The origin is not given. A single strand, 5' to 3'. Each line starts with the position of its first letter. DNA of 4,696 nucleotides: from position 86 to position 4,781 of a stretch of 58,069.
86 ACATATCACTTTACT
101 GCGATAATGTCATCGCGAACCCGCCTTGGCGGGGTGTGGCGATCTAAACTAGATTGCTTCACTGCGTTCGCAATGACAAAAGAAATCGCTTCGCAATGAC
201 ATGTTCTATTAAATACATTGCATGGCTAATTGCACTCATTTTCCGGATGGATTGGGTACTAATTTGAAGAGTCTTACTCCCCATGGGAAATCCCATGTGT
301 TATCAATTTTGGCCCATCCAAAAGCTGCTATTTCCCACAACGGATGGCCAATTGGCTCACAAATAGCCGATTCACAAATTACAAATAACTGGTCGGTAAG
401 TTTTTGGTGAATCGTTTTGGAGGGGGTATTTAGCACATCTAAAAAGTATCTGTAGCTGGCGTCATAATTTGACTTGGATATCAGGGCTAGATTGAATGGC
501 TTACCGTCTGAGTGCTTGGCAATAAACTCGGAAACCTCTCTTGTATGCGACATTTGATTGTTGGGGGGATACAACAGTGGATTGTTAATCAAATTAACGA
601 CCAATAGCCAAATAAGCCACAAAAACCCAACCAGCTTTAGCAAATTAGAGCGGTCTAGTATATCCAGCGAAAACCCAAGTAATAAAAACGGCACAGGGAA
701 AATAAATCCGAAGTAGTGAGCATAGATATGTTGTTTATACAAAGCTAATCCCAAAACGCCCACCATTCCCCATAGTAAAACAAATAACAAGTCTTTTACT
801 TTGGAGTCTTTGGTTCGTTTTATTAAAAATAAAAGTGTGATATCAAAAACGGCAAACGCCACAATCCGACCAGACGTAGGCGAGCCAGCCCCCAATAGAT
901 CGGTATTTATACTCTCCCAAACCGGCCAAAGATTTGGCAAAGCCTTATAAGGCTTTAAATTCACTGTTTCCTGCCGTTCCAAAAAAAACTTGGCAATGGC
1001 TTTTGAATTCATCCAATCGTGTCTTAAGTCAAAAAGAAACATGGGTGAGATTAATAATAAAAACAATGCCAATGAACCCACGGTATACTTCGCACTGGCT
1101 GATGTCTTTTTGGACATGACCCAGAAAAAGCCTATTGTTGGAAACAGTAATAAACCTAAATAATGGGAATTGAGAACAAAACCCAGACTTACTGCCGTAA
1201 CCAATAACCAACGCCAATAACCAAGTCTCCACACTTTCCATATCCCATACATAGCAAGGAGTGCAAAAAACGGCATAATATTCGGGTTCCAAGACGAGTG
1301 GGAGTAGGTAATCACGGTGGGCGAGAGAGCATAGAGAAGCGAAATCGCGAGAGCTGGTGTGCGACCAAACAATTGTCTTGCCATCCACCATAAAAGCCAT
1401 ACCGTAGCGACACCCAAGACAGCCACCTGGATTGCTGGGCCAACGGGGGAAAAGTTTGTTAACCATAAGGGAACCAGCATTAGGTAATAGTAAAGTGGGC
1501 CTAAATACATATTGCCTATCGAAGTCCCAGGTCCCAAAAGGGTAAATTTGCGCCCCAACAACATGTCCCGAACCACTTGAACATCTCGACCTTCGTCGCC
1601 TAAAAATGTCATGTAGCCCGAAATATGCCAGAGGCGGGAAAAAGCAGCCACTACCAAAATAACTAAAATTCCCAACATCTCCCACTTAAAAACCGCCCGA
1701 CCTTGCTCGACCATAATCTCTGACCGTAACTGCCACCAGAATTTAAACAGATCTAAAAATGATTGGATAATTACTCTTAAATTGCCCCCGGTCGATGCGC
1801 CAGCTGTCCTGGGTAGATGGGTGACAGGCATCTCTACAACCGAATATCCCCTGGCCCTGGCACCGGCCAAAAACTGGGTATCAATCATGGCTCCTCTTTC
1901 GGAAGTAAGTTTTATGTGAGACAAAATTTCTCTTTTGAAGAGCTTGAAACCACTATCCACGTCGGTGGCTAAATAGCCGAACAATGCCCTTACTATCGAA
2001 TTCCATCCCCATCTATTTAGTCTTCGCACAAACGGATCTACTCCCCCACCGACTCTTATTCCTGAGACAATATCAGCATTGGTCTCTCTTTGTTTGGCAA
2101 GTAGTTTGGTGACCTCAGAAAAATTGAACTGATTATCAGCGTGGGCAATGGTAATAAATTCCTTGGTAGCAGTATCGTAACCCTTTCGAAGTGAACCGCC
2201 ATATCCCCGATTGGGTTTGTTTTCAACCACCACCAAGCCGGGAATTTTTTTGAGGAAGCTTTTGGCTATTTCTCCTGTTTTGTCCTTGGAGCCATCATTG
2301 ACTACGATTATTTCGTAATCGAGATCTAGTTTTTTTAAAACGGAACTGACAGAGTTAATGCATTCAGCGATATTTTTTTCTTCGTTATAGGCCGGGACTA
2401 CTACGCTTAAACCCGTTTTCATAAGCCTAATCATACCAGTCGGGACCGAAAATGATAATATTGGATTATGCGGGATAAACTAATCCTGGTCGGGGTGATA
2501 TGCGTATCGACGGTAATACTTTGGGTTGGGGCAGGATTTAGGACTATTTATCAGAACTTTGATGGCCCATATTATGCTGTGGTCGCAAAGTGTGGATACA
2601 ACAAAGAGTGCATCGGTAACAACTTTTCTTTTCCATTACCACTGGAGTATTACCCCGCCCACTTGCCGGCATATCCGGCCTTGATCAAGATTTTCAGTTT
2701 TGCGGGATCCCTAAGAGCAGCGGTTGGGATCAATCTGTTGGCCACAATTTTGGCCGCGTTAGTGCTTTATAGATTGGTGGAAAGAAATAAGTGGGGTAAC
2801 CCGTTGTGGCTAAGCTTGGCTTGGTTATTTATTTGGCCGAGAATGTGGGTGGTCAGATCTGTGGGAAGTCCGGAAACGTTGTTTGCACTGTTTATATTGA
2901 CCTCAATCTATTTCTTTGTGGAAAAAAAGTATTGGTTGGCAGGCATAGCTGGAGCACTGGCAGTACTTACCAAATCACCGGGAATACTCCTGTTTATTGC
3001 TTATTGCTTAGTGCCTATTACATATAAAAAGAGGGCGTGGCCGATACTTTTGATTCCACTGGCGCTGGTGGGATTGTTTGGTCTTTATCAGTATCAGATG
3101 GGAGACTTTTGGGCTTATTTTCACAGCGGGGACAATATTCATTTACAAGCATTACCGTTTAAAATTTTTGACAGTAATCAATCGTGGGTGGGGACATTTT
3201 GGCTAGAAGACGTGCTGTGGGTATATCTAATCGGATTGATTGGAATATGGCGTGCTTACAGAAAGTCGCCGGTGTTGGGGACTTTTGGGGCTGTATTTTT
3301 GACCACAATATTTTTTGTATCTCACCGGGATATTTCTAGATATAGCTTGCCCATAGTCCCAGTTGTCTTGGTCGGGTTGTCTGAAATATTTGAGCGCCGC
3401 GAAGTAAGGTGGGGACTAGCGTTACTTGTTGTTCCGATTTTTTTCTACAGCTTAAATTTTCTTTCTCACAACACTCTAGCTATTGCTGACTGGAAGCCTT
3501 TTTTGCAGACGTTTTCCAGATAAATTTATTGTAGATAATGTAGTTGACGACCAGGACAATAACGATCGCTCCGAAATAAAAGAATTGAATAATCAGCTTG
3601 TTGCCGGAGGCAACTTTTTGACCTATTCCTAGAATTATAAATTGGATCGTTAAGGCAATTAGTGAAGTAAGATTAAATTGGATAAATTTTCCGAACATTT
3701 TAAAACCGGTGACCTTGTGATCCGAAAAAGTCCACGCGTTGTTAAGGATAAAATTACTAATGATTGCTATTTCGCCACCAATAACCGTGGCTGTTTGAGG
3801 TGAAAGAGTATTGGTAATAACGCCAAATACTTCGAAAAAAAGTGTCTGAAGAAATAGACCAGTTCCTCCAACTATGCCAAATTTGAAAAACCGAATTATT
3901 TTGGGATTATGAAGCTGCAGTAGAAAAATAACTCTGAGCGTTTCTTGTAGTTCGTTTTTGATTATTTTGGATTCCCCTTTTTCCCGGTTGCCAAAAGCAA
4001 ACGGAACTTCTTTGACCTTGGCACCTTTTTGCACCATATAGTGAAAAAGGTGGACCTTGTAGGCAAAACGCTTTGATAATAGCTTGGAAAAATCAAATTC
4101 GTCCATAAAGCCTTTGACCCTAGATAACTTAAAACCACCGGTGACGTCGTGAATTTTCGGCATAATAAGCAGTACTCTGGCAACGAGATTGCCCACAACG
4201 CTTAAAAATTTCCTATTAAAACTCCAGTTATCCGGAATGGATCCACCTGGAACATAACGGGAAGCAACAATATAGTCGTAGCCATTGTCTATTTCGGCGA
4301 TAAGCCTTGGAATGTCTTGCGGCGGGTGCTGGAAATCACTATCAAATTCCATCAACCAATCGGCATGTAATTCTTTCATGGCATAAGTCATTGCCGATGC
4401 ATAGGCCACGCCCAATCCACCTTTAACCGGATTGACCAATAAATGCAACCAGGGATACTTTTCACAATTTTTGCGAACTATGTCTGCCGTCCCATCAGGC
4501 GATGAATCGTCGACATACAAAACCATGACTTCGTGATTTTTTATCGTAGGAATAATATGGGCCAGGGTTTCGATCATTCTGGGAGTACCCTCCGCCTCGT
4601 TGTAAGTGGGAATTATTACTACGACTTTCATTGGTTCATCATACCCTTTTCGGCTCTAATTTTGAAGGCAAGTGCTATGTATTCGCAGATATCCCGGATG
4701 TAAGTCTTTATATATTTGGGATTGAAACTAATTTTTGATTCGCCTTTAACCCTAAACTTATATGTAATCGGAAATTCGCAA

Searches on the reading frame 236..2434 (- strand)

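Call 77: search_protein_families(library=pfam, proteins=[window:236-2434:-], max_evalue=0.00001)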
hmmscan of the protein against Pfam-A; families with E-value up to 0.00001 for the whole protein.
window:236-2434:- (732 aa): 2 families
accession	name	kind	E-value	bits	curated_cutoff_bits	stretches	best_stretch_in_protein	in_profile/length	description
PF00535.33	Glycos_transf_2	-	3.5e-34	118.6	23.3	1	10-173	1-166/168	Glycosyl transferase family 2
PF13231.12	PMT_2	-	2.5e-11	44.5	26.1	1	313-466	4-158/160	Dolichyl-phosphate-mannose-protein mannosyltransferase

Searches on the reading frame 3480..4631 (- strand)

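Call 77: search_protein_families(library=pfam, proteins=[window:3480-4631:-], max_evalue=0.00001)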
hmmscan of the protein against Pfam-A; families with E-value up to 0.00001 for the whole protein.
window:3480-4631:- (383 aa): 2 families
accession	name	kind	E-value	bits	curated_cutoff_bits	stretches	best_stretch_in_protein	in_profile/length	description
PF00535.33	Glycos_transf_2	-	3.9e-25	89.2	23.3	1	5-175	2-164/168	Glycosyl transferase family 2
PF04138.20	GtrA_DPMS_TM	-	1.9e-15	57.5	26.1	1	250-372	1-117/117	GtrA/DPMS, transmembrane domain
